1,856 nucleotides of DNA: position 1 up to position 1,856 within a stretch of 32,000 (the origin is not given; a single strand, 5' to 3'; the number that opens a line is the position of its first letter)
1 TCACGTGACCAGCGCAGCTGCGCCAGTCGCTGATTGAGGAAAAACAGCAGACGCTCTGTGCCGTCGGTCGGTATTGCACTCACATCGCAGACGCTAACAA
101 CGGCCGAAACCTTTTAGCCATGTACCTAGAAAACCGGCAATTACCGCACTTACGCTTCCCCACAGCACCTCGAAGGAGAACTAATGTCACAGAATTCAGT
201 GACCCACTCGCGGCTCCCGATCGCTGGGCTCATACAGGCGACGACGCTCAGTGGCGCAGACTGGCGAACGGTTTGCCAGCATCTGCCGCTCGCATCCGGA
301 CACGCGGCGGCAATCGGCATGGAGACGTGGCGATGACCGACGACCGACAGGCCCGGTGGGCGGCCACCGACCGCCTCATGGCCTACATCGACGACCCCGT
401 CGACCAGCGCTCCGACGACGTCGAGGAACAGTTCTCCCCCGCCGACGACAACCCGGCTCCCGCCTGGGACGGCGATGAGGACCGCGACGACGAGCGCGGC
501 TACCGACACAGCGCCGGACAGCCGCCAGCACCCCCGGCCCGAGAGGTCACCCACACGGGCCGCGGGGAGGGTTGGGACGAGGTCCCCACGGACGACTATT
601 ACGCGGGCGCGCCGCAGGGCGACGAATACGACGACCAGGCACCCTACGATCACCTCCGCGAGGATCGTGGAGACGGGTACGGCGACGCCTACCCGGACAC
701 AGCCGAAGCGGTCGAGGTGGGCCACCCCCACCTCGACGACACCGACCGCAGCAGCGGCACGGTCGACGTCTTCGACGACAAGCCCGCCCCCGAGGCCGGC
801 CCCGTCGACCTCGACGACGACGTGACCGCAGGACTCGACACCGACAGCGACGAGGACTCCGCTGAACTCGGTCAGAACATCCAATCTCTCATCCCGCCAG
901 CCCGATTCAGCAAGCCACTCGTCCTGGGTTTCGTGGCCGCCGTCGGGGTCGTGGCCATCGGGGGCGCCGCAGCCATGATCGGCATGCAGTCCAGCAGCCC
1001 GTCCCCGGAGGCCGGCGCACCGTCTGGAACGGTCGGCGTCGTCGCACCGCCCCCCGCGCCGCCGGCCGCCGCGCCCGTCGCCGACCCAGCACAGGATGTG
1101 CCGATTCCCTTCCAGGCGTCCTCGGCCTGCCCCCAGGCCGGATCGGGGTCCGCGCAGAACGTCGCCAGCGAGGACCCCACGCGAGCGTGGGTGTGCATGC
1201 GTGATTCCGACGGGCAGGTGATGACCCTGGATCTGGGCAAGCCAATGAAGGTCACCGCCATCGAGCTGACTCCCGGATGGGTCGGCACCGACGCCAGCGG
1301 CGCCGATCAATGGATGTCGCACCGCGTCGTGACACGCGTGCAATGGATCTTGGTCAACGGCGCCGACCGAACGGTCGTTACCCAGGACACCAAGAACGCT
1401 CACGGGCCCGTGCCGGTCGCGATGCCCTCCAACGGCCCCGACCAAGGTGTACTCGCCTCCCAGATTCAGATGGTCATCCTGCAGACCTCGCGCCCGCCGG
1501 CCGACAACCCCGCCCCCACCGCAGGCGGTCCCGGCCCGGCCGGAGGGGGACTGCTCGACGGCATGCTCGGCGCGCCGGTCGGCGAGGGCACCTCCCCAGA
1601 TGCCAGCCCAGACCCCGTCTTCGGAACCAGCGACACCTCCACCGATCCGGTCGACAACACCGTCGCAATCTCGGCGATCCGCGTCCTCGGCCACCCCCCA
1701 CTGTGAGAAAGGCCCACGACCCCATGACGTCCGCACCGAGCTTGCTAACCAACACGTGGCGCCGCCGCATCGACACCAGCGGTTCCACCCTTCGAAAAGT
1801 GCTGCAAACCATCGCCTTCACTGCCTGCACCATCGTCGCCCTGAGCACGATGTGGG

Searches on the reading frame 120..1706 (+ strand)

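Call 71: search_protein_families(library=pfam, proteins=[window:120-1706:+], max_evalue=0.001)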
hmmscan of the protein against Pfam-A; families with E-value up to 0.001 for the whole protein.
window:120-1706:+ (528 aa): 1 family
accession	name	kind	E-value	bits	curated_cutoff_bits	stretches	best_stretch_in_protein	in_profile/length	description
PF00754.31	F5_F8_type_C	-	0.00045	20.8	28.2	0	332-386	3-55/127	F5/8 type C domain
